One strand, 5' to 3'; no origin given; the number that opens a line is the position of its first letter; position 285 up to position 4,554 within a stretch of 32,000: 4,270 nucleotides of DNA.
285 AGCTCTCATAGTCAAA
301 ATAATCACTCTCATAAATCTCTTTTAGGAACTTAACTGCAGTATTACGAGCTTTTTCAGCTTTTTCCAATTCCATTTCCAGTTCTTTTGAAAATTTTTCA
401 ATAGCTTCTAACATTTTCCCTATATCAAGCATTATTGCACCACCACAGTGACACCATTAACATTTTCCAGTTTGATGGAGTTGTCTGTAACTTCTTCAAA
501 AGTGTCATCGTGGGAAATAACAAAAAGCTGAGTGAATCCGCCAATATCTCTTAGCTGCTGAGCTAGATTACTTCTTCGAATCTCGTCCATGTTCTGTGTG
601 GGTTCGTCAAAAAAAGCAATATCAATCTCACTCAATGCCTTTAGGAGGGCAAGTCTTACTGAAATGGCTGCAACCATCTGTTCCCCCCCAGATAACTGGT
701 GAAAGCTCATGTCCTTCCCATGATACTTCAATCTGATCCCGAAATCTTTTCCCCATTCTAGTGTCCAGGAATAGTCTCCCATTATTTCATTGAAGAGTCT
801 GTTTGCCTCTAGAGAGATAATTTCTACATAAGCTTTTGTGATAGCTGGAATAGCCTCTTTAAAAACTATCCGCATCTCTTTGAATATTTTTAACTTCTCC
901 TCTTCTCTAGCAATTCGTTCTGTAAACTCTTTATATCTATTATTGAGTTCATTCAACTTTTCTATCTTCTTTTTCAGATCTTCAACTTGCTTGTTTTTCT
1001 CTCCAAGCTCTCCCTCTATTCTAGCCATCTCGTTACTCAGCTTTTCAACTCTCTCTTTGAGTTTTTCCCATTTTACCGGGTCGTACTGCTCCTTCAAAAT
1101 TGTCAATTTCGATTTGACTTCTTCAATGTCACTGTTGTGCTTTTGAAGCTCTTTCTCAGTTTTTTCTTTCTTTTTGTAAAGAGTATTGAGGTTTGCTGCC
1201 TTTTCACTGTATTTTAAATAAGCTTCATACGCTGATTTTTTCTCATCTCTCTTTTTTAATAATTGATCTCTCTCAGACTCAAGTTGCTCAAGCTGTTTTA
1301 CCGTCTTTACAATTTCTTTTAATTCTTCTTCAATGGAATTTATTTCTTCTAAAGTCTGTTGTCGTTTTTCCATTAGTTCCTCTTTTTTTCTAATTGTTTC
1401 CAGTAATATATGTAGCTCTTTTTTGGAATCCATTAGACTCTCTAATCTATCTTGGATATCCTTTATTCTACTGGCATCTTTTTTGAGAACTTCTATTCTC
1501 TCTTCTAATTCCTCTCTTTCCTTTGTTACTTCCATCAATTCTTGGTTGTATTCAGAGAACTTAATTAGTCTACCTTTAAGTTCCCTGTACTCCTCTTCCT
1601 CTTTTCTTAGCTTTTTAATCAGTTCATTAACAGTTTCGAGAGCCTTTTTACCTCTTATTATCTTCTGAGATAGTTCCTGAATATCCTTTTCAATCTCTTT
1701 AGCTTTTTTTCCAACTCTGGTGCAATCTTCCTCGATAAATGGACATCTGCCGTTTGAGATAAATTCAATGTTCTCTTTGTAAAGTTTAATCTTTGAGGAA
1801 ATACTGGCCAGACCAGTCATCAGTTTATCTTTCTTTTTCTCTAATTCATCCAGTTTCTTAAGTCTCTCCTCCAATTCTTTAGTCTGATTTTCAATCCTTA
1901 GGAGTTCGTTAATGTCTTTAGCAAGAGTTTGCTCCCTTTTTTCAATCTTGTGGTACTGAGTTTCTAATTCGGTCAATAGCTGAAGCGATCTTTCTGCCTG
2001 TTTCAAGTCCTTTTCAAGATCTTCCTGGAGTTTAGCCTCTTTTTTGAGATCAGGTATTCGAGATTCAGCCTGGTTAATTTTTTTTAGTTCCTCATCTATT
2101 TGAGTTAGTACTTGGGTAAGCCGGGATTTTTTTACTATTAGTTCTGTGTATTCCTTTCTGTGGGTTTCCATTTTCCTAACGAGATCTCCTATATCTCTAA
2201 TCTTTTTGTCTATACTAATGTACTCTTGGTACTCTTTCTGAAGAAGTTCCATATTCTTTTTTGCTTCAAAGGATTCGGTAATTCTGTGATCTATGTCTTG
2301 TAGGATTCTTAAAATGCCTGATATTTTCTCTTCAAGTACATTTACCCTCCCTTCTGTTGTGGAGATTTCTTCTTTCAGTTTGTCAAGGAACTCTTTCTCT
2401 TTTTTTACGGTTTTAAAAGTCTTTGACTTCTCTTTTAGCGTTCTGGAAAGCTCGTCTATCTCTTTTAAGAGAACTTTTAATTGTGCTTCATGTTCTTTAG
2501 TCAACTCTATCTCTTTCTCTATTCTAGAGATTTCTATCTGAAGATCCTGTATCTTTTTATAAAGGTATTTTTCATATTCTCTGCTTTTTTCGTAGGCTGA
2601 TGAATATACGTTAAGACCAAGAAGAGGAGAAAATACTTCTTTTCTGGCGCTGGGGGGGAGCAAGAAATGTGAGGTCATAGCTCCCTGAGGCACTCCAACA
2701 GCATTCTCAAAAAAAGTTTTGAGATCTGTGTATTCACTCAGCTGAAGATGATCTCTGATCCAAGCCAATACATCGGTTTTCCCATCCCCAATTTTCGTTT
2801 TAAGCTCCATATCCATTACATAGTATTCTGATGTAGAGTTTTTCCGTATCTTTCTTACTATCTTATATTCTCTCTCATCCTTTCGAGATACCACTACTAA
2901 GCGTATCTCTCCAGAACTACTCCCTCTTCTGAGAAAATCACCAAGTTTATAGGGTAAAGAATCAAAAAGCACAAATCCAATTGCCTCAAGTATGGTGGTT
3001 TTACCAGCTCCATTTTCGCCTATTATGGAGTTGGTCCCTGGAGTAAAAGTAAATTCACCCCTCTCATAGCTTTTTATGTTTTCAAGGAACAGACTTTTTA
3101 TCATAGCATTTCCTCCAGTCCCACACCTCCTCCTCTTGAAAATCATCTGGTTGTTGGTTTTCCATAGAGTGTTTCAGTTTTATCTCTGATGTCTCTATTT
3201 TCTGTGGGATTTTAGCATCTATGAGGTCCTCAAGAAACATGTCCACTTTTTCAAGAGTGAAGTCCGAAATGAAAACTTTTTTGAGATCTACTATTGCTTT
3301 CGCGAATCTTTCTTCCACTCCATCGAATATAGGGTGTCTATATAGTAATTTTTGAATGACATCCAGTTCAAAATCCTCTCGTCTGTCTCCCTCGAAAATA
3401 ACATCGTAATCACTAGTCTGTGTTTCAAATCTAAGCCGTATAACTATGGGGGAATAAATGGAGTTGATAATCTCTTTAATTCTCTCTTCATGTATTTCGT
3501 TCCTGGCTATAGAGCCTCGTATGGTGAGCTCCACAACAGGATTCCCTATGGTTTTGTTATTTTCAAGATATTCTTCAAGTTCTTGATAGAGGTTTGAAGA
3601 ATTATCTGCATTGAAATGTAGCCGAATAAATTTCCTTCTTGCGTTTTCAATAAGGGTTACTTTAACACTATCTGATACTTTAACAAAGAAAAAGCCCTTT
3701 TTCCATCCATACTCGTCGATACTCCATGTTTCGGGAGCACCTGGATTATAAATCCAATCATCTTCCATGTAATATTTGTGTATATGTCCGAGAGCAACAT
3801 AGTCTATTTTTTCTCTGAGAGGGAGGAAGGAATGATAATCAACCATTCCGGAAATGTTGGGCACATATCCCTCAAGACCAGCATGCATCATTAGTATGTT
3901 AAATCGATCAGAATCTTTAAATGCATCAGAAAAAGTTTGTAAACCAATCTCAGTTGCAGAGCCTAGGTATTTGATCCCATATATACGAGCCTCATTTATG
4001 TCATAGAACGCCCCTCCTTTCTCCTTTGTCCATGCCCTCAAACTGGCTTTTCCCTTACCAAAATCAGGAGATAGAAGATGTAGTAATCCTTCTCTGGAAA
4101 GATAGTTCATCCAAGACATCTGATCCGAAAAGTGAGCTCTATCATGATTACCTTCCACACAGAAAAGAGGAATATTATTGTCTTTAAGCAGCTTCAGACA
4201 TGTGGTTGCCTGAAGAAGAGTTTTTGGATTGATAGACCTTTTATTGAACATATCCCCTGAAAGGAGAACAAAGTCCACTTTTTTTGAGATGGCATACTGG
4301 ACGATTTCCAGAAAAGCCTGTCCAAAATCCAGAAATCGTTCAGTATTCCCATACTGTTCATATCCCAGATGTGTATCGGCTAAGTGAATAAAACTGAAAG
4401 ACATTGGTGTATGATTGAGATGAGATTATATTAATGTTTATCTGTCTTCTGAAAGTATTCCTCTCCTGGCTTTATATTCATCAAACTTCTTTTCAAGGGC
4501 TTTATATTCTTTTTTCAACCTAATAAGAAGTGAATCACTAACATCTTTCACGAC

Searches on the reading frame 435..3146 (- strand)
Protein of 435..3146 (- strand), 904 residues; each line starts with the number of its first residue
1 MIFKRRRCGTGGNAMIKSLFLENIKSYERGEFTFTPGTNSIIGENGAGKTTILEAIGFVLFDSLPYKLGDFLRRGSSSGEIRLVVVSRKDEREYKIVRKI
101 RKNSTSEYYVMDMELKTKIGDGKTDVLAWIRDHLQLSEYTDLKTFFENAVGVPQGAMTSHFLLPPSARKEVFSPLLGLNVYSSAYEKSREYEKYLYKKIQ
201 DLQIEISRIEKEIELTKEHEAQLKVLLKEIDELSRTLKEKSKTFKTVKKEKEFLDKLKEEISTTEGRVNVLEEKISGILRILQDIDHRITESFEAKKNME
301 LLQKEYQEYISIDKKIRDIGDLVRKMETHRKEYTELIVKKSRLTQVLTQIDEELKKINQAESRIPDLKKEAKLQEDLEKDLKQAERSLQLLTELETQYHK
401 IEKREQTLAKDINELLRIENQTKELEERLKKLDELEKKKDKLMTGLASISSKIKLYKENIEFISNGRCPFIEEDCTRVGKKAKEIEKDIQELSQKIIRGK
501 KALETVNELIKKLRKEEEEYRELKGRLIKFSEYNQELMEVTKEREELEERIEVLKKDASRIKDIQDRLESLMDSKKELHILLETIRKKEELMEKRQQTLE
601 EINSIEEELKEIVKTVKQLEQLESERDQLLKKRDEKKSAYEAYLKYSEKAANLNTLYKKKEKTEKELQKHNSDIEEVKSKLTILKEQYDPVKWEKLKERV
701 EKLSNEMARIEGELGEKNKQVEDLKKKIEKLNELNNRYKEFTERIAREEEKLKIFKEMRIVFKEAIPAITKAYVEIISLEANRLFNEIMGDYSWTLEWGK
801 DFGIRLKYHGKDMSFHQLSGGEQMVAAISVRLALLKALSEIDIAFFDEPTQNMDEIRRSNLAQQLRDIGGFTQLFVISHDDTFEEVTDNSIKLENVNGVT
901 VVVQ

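Call 42: search_protein_families(library=pfam, proteins=[window:435-3146:-], max_evalue=0.0001)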
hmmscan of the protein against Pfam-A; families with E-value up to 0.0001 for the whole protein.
window:435-3146:- (904 aa): 5 families
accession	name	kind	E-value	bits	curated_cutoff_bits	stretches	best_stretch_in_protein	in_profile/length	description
PF13476.12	AAA_23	-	2.1e-22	81.2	27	1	19-239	2-195/201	AAA domain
PF02463.25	SMC_N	-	4e-11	43.2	40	1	15-115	1-118/220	RecF/RecN/SMC N terminal domain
PF13175.12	AAA_15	-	1.1e-08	35.6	32.1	1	15-425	1-284/374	AAA ATPase domain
PF13304.12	AAA_21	-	5.6e-08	33.6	27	1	39-82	2-47/304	AAA domain, putative AbiEii toxin, Type IV TA system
PF04136.21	COG3_N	-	1.6e-05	25.3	27.9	0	216-309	6-99/147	Conserved oligomeric Golgi complex subunit 3, N-terminal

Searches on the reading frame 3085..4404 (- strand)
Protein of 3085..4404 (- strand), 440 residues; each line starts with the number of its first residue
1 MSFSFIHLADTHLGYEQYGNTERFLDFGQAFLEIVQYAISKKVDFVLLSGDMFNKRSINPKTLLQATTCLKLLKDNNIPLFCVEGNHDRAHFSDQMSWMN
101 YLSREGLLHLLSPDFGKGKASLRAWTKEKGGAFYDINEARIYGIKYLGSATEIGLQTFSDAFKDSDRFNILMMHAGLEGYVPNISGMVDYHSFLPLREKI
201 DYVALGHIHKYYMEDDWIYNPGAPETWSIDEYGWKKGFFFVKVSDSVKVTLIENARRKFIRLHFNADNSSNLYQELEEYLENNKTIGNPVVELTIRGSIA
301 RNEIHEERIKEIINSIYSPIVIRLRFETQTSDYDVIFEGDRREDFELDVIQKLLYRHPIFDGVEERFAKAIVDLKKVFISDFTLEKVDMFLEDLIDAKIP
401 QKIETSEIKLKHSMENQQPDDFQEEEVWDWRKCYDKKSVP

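Call 42: search_protein_families(library=pfam, proteins=[window:3085-4404:-], max_evalue=0.0001)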
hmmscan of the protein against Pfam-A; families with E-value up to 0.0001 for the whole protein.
window:3085-4404:- (440 aa): 2 families
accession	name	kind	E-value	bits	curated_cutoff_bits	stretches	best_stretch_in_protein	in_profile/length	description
PF00149.33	Metallophos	-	2.3e-16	61.2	21.5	1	4-211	2-191/191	Calcineurin-like phosphoesterase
PF12850.12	Metallophos_2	-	2.5e-08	34.5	27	1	5-227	3-138/154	Calcineurin-like phosphoesterase superfamily domain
